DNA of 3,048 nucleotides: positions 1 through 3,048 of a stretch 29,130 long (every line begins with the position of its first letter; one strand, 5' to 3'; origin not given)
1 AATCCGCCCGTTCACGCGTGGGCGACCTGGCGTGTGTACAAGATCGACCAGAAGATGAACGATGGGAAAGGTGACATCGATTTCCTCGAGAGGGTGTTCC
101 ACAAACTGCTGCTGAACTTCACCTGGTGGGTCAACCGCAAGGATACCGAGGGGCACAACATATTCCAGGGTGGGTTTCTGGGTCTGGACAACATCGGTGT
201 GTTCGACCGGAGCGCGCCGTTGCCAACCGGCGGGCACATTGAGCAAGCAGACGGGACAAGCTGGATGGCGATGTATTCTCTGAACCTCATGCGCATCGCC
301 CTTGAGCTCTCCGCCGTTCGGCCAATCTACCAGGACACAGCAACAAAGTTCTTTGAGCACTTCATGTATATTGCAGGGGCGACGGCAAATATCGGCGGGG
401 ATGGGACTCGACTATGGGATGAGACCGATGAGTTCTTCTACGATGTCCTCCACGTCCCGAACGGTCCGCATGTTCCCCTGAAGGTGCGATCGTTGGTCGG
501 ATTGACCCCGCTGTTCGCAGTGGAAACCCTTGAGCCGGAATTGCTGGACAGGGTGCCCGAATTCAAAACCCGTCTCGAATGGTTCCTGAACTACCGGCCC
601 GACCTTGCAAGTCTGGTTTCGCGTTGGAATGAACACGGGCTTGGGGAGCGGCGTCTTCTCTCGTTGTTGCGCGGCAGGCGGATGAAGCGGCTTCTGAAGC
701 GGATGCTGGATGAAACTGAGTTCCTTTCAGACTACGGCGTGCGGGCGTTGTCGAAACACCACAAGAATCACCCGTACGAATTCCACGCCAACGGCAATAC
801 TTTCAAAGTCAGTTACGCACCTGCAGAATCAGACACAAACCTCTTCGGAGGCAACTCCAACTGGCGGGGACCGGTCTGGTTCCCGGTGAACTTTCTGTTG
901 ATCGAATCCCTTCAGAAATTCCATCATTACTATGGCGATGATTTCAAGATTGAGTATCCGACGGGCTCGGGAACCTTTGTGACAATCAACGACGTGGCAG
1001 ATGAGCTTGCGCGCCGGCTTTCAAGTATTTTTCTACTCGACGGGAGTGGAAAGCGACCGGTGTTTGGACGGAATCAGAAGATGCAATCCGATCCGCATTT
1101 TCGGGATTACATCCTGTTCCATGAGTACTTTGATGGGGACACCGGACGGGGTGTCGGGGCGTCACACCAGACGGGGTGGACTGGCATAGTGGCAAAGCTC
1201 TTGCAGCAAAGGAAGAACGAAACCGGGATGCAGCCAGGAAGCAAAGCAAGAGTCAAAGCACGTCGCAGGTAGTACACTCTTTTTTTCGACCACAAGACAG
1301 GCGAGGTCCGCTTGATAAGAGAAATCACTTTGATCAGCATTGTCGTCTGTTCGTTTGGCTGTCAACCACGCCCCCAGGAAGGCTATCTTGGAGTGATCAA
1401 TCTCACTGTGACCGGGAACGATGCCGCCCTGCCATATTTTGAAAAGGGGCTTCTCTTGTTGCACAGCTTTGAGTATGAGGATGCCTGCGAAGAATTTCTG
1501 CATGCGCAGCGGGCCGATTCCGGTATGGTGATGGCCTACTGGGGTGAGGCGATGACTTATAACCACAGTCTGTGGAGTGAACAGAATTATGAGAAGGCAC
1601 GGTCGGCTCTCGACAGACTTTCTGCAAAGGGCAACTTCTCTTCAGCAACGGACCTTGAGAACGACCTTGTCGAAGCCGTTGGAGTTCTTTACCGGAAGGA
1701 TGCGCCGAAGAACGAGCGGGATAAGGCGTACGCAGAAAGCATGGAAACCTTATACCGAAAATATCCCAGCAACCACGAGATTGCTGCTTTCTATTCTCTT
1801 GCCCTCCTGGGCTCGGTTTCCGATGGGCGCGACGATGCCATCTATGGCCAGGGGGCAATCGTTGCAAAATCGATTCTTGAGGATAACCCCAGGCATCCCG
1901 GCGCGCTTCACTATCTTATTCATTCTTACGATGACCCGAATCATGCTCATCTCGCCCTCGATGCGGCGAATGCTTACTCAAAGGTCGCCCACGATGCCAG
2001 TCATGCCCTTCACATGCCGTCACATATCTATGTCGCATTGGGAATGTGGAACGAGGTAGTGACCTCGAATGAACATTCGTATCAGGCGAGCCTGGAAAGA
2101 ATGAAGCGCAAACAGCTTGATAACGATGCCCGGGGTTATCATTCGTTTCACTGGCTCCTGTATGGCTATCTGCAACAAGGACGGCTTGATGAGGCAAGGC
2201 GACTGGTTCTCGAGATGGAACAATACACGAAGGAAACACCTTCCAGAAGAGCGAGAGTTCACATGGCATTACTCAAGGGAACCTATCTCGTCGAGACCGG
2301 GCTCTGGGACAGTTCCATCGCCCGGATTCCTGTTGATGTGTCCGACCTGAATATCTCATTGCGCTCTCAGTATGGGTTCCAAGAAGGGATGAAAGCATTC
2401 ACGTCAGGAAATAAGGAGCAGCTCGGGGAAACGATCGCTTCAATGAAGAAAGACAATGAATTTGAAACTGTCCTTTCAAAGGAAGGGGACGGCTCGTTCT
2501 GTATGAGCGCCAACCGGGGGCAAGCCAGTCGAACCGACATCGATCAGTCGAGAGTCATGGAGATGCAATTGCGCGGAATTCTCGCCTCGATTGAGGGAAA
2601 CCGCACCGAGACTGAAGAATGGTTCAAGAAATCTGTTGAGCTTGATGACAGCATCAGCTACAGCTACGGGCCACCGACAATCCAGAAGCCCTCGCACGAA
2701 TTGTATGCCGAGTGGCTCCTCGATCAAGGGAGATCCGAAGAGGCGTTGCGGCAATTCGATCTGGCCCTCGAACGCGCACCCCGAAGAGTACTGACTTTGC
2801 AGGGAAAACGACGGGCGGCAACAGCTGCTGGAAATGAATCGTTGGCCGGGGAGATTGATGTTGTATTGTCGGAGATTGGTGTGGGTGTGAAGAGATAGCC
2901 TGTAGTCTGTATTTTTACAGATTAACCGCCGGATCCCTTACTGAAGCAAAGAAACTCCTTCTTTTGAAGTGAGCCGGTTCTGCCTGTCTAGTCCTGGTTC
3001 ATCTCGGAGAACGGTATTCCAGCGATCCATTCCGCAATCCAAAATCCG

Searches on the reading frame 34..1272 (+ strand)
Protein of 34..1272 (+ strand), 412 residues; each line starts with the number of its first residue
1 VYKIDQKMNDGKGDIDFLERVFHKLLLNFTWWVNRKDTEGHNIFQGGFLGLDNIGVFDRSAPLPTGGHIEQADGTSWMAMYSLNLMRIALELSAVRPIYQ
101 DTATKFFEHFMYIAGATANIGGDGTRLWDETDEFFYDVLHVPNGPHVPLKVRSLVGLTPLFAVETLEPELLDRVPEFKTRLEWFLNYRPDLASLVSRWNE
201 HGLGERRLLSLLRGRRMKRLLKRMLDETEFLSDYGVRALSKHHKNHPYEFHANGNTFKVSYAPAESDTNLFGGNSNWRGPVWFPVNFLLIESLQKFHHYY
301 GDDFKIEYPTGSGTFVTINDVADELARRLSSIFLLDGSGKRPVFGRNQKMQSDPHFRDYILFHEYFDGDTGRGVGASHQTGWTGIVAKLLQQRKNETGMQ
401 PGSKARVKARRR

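Call 8: search_protein_families(library=pfam, proteins=[window:34-1272:+], max_evalue=0.01)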
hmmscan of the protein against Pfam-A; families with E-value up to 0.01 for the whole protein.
window:34-1272:+ (412 aa): 2 families
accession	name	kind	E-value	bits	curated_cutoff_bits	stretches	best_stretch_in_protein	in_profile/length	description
PF22422.2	MGH1-like_GH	-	6.5e-13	49.4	27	1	212-380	252-354/356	Mannosylglycerate hydrolase MGH1-like glycoside hydrolase domain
PF03200.22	Glyco_hydro_63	-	6.6e-09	35.5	22.4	1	215-302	364-432/492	Glycosyl hydrolase family 63 C-terminal domain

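Call 15: find_encoding_contigs(protein=window:34-1272:+, flank=10000, max_places=6)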
Protein window:34-1272:+ (412 aa): no gene with exactly this product is on record in the collection.

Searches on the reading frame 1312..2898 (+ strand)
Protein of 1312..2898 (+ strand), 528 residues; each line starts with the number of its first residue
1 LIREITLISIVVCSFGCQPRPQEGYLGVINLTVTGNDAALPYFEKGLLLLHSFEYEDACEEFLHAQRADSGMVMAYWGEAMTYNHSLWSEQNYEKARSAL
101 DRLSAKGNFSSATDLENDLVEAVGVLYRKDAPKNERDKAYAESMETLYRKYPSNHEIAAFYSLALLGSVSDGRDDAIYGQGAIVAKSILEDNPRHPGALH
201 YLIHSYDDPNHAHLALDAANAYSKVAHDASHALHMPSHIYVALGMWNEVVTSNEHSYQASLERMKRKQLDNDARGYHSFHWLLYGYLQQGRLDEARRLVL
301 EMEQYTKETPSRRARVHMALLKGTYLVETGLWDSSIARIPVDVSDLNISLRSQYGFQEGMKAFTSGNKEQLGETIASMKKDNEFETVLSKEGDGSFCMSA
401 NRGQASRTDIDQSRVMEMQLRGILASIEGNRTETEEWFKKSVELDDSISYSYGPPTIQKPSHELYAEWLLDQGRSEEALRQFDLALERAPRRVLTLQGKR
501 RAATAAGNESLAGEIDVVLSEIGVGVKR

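Call 8: search_protein_families(library=pfam, proteins=[window:1312-2898:+], max_evalue=0.01)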
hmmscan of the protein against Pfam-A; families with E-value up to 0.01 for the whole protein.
window:1312-2898:+ (528 aa): 6 families
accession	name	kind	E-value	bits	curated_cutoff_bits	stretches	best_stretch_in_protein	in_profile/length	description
PF07719.23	TPR_2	-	3.8e-07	30.2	27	0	464-491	6-33/34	Tetratricopeptide repeat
PF13428.12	TPR_14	-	4.7e-06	27.2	23.5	0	464-494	6-36/44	Tetratricopeptide repeat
PF07721.20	TPR_4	-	0.00013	22.7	27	0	286-299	11-24/26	Tetratricopeptide repeat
PF13181.12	TPR_8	-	0.00017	21.9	25.7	0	42-69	4-31/34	Tetratricopeptide repeat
PF00515.34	TPR_1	-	0.00036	20.7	27.8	0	470-490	12-32/34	Tetratricopeptide repeat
PF01535.26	PPR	-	0.0079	16.8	25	0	282-304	6-28/31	PPR repeat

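Call 18: find_homologous_proteins(query=window:1312-2898:+, max_evalue=1e-10)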
Query window:1312-2898:+ (528 aa): 6703 proteins with E <= 1e-10 among 8000 candidates; the best 120 are listed.
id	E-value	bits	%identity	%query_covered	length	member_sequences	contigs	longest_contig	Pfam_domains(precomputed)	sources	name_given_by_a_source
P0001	5.8e-240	815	69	98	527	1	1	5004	PF13428.13,PF13181.13,PF07719.24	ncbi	-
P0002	2.3e-225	767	64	99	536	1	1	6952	-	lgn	-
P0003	2.4e-224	764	64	99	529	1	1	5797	-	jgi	jgi:tetratricopeptide (TPR) repeat protein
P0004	2.2e-219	747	63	99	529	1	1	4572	-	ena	-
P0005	1.5e-217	741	64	97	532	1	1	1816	-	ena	-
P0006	1.8e-209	715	63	95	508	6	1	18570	-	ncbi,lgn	-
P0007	1.9e-205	701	64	90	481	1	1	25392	-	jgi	jgi:tetratricopeptide (TPR) repeat protein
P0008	2.5e-204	698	60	95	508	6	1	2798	-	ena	-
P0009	2.1e-203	695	61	96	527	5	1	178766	-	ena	-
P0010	3.5e-203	694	61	96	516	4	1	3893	PF00515.35,PF13428.13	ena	-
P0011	1.1e-201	689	58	97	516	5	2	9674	-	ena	-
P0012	6.7e-200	683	60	94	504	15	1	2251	-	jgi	jgi:tetratricopeptide (TPR) repeat protein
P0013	3.1e-199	681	59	95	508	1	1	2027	PF13428.13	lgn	-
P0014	8.4e-198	676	60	95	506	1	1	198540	PF00515.35,PF13181.13,PF07719.24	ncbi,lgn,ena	-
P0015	2.5e-197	675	59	95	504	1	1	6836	-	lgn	-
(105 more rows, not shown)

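Call 19: find_encoding_contigs(protein=P0001, flank=10000, max_places=3)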
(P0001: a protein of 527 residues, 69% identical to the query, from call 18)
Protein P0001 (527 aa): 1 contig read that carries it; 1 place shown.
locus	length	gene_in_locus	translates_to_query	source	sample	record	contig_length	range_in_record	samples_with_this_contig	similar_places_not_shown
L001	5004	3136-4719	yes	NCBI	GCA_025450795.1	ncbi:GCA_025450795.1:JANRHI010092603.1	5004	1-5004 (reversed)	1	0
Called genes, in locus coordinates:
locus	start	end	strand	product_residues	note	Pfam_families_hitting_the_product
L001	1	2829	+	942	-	?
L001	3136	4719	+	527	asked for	PF07719:TPR_2 (faint), PF13181:TPR_8 (faint), PF13428:TPR_14 (faint)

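Call 20: find_encoding_contigs(protein=P0007, flank=10000, max_places=3)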
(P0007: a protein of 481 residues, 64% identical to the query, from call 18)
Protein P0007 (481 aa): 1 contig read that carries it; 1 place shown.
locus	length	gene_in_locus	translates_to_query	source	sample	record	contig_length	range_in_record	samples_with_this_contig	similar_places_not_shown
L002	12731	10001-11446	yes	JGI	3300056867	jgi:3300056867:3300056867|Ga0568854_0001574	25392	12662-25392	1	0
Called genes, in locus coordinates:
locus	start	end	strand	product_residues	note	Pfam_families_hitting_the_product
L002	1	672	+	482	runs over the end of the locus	PF26314:MptA_B_family, PF09594:GT87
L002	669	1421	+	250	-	PF00535:Glycos_transf_2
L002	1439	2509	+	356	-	PF01728:FtsJ (weak), PF13489:Methyltransf_23, PF01209:Ubie_methyltran, PF05148:Methyltransf_8 (faint), PF08241:Methyltransf_11, PF08242:Methyltransf_12, PF13649:Methyltransf_25, PF13847:Methyltransf_31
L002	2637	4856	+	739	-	PF13620:CarboxypepD_reg, PF13715:CarbopepD_reg_2, PF07715:Plug (weak)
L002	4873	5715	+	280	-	PF14054:DUF4249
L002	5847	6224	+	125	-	PF02537:CRCB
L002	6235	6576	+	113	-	PF02641:DUF190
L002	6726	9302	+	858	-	PF00324:AA_permease, PF13520:AA_permease_2, PF13906:AA_permease_C (weak), PF00582:Usp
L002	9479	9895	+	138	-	PF00582:Usp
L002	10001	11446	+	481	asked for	-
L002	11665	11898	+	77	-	-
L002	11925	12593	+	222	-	-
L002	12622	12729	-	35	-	?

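Call 21: find_encoding_contigs(protein=P0006, flank=10000, max_places=3)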
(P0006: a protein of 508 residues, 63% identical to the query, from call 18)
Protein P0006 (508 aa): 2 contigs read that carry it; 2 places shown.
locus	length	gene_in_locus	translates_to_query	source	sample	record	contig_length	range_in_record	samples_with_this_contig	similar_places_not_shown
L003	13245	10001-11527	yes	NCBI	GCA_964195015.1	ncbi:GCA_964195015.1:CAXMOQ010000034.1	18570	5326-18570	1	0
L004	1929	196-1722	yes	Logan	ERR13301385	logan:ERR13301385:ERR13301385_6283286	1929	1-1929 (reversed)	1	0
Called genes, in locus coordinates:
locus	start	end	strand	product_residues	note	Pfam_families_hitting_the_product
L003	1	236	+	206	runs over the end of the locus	PF08889:WbqC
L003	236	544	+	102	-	PF19617:DUF6122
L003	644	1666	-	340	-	PF28535:DUF8431, PF03372:Exo_endo_phos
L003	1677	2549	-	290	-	PF01694:Rhomboid, PF20216:DUF6576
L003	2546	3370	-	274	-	-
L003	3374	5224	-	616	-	PF02518:HATPase_c (weak), PF13589:HATPase_c_3, PF01119:DNA_mis_repair, PF08676:MutL_C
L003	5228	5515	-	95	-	-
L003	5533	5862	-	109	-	-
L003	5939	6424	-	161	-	PF00885:DMRL_synthase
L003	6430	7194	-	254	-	PF13181:TPR_8 (faint), PF09976:TPR_21 (faint), PF07719:TPR_2 (faint), PF13174:TPR_6 (faint), PF00515:TPR_1 (faint), PF13428:TPR_14 (faint), PF13424:TPR_12 (weak), PF13432:TPR_16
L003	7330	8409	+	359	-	PF02463:SMC_N, PF13175:AAA_15, PF13476:AAA_23, PF13514:AAA_27, PF13555:AAA_29 (weak), PF13304:AAA_21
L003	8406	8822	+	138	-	PF13648:Lipocalin_4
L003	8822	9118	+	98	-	PF05258:DciA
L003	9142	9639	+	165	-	-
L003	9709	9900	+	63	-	PF00313:CSD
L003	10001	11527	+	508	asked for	-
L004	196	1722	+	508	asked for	-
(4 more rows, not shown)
